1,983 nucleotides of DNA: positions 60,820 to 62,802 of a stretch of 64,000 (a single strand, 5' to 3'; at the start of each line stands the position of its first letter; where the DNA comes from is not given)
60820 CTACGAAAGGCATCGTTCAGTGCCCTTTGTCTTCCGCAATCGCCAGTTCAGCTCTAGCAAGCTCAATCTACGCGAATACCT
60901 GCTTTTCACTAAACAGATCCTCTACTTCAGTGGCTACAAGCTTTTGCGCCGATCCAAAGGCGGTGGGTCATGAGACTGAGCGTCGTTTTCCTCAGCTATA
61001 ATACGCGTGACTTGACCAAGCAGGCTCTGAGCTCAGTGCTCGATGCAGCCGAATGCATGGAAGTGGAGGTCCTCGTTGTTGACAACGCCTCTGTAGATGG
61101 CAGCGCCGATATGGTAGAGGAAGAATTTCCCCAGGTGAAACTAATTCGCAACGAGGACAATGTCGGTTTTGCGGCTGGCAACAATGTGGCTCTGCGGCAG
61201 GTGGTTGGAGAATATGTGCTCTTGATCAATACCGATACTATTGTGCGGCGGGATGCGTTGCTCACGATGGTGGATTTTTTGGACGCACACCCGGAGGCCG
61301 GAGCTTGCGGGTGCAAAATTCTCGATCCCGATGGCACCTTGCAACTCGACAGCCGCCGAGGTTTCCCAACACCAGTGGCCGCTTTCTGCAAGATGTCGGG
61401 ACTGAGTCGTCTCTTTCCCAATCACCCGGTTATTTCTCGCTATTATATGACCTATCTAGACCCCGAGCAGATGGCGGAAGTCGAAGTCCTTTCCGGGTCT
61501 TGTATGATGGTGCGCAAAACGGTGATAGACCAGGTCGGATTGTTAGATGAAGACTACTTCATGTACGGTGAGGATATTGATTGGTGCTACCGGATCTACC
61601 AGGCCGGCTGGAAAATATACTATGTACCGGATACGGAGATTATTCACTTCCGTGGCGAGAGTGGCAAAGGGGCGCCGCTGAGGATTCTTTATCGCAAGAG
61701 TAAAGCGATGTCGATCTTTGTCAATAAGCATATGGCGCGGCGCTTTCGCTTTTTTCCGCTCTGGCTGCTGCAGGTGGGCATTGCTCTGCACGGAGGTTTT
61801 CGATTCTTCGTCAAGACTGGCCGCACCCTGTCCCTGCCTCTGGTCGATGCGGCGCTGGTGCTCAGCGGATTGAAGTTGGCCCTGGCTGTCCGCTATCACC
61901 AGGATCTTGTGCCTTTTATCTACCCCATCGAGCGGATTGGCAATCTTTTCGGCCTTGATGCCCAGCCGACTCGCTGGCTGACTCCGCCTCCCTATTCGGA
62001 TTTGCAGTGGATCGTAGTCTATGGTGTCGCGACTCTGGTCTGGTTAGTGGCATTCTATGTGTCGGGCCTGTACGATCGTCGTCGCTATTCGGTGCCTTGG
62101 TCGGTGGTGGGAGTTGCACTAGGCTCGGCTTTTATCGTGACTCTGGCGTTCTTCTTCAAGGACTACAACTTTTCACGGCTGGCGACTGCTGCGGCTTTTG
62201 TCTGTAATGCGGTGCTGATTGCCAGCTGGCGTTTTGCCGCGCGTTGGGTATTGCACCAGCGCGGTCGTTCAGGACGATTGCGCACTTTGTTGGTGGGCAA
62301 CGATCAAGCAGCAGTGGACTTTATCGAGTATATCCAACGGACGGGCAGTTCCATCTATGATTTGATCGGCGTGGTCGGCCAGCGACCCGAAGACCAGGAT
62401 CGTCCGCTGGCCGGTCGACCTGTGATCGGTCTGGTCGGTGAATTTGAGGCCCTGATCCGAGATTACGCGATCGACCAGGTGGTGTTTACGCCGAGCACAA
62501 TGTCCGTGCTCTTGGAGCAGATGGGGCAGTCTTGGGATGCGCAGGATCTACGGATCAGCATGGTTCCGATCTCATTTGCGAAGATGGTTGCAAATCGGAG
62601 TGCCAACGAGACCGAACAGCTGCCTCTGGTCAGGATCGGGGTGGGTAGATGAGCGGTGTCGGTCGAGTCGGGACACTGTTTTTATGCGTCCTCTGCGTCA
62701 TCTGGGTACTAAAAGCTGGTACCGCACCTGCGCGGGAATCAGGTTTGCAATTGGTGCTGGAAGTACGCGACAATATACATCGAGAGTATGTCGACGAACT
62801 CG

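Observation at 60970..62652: GT2 catalytic domain grafted onto a WbaP-type membrane/nucleotide-binding module that lacks its phosphoglycosyltransferase domain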

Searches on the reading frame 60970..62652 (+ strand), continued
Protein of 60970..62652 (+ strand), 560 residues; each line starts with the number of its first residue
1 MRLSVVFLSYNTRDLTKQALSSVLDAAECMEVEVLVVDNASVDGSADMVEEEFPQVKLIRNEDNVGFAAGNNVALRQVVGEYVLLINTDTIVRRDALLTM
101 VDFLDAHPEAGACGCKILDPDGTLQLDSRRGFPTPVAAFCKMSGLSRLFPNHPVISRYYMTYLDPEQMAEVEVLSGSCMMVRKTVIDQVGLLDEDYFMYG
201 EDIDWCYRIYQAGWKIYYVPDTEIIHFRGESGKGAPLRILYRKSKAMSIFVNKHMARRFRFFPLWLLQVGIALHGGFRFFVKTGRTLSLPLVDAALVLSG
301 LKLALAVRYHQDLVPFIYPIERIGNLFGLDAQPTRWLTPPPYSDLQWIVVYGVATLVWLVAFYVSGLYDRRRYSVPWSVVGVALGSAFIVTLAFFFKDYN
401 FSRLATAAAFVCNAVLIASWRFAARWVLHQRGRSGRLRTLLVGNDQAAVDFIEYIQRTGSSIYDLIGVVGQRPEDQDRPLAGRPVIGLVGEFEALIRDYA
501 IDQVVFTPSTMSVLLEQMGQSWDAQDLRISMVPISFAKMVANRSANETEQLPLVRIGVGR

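Call 48: predict_structure(alignment_id=A2)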
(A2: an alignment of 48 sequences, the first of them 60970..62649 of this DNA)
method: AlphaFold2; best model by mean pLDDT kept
length: 560 residues; sequences in the alignment: 48
mean_pLDDT: 89.4   pTM: 0.74
mean pLDDT of the five models: 89.4, 88.4, 87.7, 87.8, 86.9
residues with pLDDT >= 90: 347; 70-90: 178; 50-70: 33; < 50: 2
segments of 3 or more residues with pLDDT < 50: none
pLDDT, mean of each block of 10 residues (from residue 1): 97 93 97 98 96 98 96 98 97 97 98 95 90 90 90 96 97 97 98 95 98 98 87 71 88 81 80 81 87 97 89 81 80 65 91 97 94 95 97 87 88 97 89 72 95 88 90 88 92 84 91 73 71 87 69 73
secondary structure, 60 per line:
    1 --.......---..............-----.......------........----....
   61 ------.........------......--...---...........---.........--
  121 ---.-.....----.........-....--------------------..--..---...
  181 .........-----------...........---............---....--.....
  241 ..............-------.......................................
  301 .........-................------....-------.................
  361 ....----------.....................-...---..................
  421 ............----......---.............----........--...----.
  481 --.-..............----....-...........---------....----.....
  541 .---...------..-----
elements in order: E3-9 H13-26 E32-38 H45-52 E57-60 H67-75 E82-87 E90-92 H96-106 E110-118 H135-143 H145-148 E178-182 H183-189 H201-211 E215-226 H230-233 H236-254 H262-309 H311-326 H333-336 H344-364 H375-395 H403-432 E437-442 H446-458 E463-470 E485-488 H489-498 E503-506 H508-518 E528-531 H536-541

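Call 52: fold_search(model_id=the predicted structure, library=pdb)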
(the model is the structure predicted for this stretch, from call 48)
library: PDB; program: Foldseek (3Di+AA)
matches with E <= 10: 1293; with E <= 0.001: 361
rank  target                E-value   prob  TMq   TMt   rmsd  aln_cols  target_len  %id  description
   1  6nqt_F                1.1e-12  1.00  0.34  0.39   6.0       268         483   14  GalNac-T2 soaked with UDP-sugar (released 2020-01-29)
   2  6e7i_A                2.6e-12  1.00  0.37  0.41   6.3       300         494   12  Human ppGalNAcT2 I253A/L310A Mutant with EA2 and UDP (released 2020-01-29)
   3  6nqt_E                4.3e-12  1.00  0.34  0.38  10.4       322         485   14  GalNac-T2 soaked with UDP-sugar (released 2020-01-29)
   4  6nqt_A                6.2e-12  1.00  0.33  0.37   6.2       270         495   14  GalNac-T2 soaked with UDP-sugar (released 2020-01-29)
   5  6nqt_C                7.0e-12  1.00  0.33  0.38   6.2       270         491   14  GalNac-T2 soaked with UDP-sugar (released 2020-01-29)
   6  9omm_A                7.8e-12  1.00  0.34  0.71   3.4       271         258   17  WrtF fucosyltransferase - tetrasaccharide product (released 2025-10-29)
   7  2ffu_A                9.1e-12  1.00  0.33  0.38  10.5       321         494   13  Crystal Structure of Human ppGalNAcT-2 complexed with UDP and EA2 (released 2006-01-31)
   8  5ndf_E                1.1e-11  1.00  0.36  0.41   6.4       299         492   12  Small-molecule inhibition of ppGalNAc-Ts selectively reduces mucin-type O-glycosylation (released 2017-11-01)
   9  4d0z_F                1.4e-11  1.00  0.34  0.38   6.2       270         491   14  GalNAc-T2 crystal soaked with UDP-5SGalNAc, mEA2 and manganese (Higher resolution dataset) (released 2014-05-28)
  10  6p61_B                1.5e-11  1.00  0.29  0.79   4.3       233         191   19  Structure of a Glycosyltransferase from Leptospira borgpetersenii serovar Hardjo-bovis (strain JB197) (released 2019-07-10)
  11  6yv7_B                1.5e-11  1.00  0.33  0.52  16.1       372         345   19  Mannosyltransferase PcManGT from Pyrobaculum calidifontis (released 2020-07-22)
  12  9omk_B                1.6e-11  1.00  0.34  0.71   7.7       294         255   16  WrtF fucosyltransferase - trisaccharide acceptor (released 2025-10-29)
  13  6s22_A                1.6e-11  1.00  0.33  0.35   8.7       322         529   16  Crystal structure of the TgGalNAc-T3 in complex with UDP, manganese and FGF23c (released 2019-12-25)
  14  9omm_B                1.7e-11  1.00  0.35  0.69  20.4       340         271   14  WrtF fucosyltransferase - tetrasaccharide product (released 2025-10-29)
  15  6nqt_B                1.8e-11  1.00  0.34  0.38  10.6       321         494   13  GalNac-T2 soaked with UDP-sugar (released 2020-01-29)
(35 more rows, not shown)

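Call 60: search_protein_families(library=pfam, proteins=[L046:3034-4167:+, L046:4170-5327:+, L046:5330-6490:+, L046:6498-7691:+, L046:7868-9268:+, L046:11983-12930:+, L046:13509-14993:+, L010:5832-8312:+, L010:11791-13113:+, L010:3843-5009:+], max_evalue=0.0001)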
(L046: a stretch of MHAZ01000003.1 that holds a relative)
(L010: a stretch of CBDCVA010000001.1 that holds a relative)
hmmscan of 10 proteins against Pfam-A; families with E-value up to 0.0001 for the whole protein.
L046:3034-4167:+ (378 aa): 1 family
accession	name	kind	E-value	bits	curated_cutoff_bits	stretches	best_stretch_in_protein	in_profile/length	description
PF02350.25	Epimerase_2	-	1.8e-110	369.5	30.6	1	22-374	1-347/347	UDP-N-acetylglucosamine 2-epimerase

L046:4170-5327:+ (386 aa): 1 family
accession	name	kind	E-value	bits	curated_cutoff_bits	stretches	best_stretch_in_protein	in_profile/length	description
PF13692.12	Glyco_trans_1_4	-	7.1e-07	30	27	1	215-343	2-139/142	Glycosyl transferases group 1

L046:5330-6490:+ (387 aa): 4 families
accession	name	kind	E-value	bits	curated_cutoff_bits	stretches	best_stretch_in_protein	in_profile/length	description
PF00535.33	Glycos_transf_2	-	7.3e-22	78.5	23.3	1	49-215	2-165/168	Glycosyl transferase family 2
PF13641.12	Glyco_tranf_2_3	-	5.2e-20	72.9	27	1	45-265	1-226/230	Glycosyltransferase like family 2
PF13632.12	Glyco_trans_2_3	-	2.5e-13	50.7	27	1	130-334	1-195/198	Glycosyl transferase family group 2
PF13506.12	Glyco_transf_21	-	3.7e-06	27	21.7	1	124-267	27-173/174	Glycosyl transferase family 21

L046:6498-7691:+ (398 aa): 3 families
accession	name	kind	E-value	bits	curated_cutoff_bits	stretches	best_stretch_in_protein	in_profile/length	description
PF01266.30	DAO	-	1e-48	167.1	27.9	1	3-391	1-352/353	FAD dependent oxidoreductase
PF13738.12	Pyr_redox_3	-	1.9e-05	24.5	30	0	150-204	82-136/305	Pyridine nucleotide-disulphide oxidoreductase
PF06039.21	Mqo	-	2e-05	23.8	27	0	2-53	3-56/489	Malate:quinone oxidoreductase (Mqo)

L046:7868-9268:+ (467 aa): 2 families
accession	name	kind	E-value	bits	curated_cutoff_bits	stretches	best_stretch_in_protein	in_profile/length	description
PF02397.22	Bac_transf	-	2.2e-70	236.3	27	1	277-460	1-178/179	Bacterial sugar transferase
PF13727.12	CoA_binding_3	-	1.2e-15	58.4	25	1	61-241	3-175/175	CoA-binding domain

L046:11983-12930:+ (316 aa): 2 families
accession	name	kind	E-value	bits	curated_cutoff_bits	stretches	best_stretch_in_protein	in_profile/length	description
PF03255.19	ACCA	-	8.3e-152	505.2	23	1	6-312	2-310/310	Acetyl co-enzyme A carboxylase carboxyltransferase-like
PF01039.27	Carboxyl_trans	-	6.4e-19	68.4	22.3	1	95-243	283-427/493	Carboxyl transferase domain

L046:13509-14993:+ (495 aa): 2 families
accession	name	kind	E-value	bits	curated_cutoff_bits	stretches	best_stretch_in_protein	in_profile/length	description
PF01943.22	Polysacc_synt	-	1.3e-13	51.5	28.2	1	8-286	1-270/274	Polysaccharide biosynthesis protein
PF13440.11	Polysacc_synt_3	-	1.3e-08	34.9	23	1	42-275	10-228/293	Polysaccharide biosynthesis protein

L010:5832-8312:+ (827 aa): 1 family
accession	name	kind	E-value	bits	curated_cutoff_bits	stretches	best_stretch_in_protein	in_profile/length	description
PF09586.16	YfhO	-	3.4e-07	29.5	28.5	1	752-804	783-835/835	Bacterial membrane protein YfhO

L010:11791-13113:+ (441 aa): 1 family
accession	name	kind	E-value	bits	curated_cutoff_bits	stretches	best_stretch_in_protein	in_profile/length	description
PF00171.27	Aldedh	-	8.7e-15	54.6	23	1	24-310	25-298/461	Aldehyde dehydrogenase family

L010:3843-5009:+ (389 aa): 0 families

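Call 67: list_cluster_members(proteins=[P0125, P0122, P0141, P0152, P0190, P0121, P0158, P0128, P0206, P0138])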
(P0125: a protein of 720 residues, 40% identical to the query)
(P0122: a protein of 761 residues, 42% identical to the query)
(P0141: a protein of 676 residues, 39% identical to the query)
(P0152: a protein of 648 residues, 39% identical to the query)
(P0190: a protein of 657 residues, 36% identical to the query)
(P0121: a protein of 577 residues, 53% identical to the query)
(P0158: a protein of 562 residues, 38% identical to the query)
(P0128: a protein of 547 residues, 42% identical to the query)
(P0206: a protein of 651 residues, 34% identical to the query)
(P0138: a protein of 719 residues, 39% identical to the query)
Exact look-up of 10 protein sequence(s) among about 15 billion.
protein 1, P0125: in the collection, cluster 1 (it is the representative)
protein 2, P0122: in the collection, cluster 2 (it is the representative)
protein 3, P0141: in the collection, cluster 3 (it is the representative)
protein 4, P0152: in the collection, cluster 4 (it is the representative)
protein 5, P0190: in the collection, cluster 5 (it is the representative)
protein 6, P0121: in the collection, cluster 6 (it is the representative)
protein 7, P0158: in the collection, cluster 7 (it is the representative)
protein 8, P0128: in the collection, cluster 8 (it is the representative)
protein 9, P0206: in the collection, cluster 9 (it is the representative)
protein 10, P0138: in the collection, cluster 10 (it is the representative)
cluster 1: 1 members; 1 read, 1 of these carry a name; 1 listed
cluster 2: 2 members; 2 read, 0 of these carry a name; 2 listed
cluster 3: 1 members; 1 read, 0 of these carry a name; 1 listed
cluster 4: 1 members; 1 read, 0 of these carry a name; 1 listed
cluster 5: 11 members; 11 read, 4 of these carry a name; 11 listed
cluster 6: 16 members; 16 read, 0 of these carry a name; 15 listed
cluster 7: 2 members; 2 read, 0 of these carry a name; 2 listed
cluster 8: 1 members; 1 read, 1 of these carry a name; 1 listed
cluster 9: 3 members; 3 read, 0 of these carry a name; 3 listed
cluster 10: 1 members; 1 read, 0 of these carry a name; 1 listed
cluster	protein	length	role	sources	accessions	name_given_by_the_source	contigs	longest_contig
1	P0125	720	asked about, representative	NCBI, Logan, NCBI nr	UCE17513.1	MAG: glycosyltransferase [Gemmatimonadota bacterium]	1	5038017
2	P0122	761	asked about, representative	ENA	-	-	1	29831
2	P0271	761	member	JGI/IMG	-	-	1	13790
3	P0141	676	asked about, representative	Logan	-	-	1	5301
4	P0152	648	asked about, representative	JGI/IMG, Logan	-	-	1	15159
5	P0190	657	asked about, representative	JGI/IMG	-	-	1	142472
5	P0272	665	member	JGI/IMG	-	O-antigen biosynthesis protein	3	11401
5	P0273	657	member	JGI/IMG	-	O-antigen biosynthesis protein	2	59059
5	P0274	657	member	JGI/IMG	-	O-antigen biosynthesis protein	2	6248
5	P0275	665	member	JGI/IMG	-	O-antigen biosynthesis protein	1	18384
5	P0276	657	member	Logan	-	-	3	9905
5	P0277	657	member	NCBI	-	-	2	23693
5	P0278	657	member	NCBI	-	-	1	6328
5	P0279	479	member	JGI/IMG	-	-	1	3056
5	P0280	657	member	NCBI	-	-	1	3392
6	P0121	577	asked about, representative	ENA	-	-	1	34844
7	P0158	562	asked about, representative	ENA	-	-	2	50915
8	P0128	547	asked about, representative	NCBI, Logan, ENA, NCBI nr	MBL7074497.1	glycosyltransferase [candidate division KSB1 bacterium]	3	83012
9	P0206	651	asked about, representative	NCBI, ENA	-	-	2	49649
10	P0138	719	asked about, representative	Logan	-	-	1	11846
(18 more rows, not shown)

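Call 77: find_encoding_contigs(protein=P0125, flank=8000, max_places=2)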
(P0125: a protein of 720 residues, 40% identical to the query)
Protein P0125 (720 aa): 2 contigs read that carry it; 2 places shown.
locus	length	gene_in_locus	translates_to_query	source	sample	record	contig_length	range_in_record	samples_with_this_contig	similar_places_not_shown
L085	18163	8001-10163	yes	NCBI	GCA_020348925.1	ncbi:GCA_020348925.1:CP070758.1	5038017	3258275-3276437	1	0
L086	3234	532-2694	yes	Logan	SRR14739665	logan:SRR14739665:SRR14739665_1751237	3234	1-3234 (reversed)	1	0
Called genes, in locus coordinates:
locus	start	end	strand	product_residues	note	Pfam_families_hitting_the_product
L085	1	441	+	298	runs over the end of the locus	PF03706:LPG_synthase_TM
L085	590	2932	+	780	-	PF09586:YfhO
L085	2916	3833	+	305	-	PF01370:Epimerase, PF04321:RmlD_sub_bind, PF16363:GDP_Man_Dehyd, PF02719:Polysacc_synt_2, PF07993:NAD_binding_4 (weak)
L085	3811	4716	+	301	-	PF01040:UbiA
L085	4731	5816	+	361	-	PF04015:DUF362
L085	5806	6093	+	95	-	-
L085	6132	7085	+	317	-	PF03706:LPG_synthase_TM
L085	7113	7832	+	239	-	PF00535:Glycos_transf_2, PF13641:Glyco_tranf_2_3 (weak)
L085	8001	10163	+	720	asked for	PF00535:Glycos_transf_2, PF13641:Glyco_tranf_2_3, PF13632:Glyco_trans_2_3, PF13727:CoA_binding_3, PF02397:Bac_transf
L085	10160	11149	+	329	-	PF03255:ACCA, PF01039:Carboxyl_trans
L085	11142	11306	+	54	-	PF03966:Trm112p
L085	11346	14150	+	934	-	-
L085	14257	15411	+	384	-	PF01075:Glyco_transf_9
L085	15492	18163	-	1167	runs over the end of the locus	PF07691:PA14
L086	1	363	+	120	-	?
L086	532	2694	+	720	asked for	PF00535:Glycos_transf_2, PF13641:Glyco_tranf_2_3, PF13632:Glyco_trans_2_3, PF13727:CoA_binding_3, PF02397:Bac_transf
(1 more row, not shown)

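Call 78: find_encoding_contigs(protein=P0122, flank=8000, max_places=2)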
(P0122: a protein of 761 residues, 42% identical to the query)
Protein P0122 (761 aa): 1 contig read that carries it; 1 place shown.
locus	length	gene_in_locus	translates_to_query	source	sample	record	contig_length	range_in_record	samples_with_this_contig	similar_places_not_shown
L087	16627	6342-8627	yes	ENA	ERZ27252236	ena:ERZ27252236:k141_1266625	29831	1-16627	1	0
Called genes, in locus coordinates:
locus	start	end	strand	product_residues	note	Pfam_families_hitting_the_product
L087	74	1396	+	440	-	PF13439:Glyco_transf_4, PF13579:Glyco_trans_4_4, PF20706:GT4-conflict, PF00534:Glycos_transf_1, PF13692:Glyco_trans_1_4, PF13524:Glyco_trans_1_2 (weak)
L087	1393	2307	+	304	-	PF02353:CMAS (weak), PF13489:Methyltransf_23, PF07021:MetW (weak), PF13847:Methyltransf_31, PF08241:Methyltransf_11, PF08242:Methyltransf_12, PF13649:Methyltransf_25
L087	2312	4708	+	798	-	PF09586:YfhO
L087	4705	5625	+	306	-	PF01073:3Beta_HSD (weak), PF01370:Epimerase, PF02719:Polysacc_synt_2 (weak), PF04321:RmlD_sub_bind, PF16363:GDP_Man_Dehyd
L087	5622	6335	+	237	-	PF00535:Glycos_transf_2, PF10111:Glyco_tranf_2_2 (weak), PF13641:Glyco_tranf_2_3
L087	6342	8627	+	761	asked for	PF00535:Glycos_transf_2, PF10111:Glyco_tranf_2_2 (faint), PF13641:Glyco_tranf_2_3, PF13632:Glyco_trans_2_3, PF13727:CoA_binding_3, PF02397:Bac_transf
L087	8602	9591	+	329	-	PF03255:ACCA, PF01039:Carboxyl_trans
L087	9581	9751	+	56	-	PF03966:Trm112p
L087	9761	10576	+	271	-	PF04085:MreC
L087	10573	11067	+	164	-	PF04093:MreD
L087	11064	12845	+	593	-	PF03717:PBP_dimer, PF00905:Transpeptidase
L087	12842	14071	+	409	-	PF01098:FTSW_RODA_SPOVE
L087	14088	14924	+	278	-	PF01790:LGT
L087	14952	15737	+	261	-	PF18912:DZR_2, PF00156:Pribosyltran (weak)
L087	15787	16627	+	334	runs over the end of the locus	PF00586:AIRS, PF02769:AIRS_C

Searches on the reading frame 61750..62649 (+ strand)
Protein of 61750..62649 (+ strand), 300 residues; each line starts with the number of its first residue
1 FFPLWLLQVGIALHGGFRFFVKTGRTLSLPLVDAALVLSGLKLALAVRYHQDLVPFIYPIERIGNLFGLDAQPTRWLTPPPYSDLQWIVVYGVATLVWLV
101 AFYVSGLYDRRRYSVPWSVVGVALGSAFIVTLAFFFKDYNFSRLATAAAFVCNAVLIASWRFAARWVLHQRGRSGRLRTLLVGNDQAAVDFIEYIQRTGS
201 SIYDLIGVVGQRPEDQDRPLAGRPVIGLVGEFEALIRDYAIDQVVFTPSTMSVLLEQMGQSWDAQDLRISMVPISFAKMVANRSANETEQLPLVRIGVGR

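Call 4: search_protein_families(library=ncbifam, proteins=[window:61750-62649:+], max_evalue=1)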
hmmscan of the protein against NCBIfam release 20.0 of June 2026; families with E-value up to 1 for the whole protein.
window:61750-62649:+ (300 aa): 4 families
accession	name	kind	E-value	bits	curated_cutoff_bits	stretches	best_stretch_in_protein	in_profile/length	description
TIGR03025.1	EPS_sugtrans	subfamily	2.5e-21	76.4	295.55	1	88-296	30-245/445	exopolysaccharide biosynthesis polyprenyl glycosylphosphotransferase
TIGR03023.1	WcaJ_sugtrans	equivalog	4.1e-17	62.6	410.75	1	85-296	29-250/453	undecaprenyl-phosphate glucose phosphotransferase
TIGR03022.1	WbaP_sugtrans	subfamily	2.4e-06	27.1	403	1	94-273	37-223/456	undecaprenyl-phosphate galactose phosphotransferase WbaP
NF050817.1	PolSacchBiosHfsE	equivalog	5.9e-05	22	750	1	89-237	49-200/467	polysaccharide biosynthesis protein HfsE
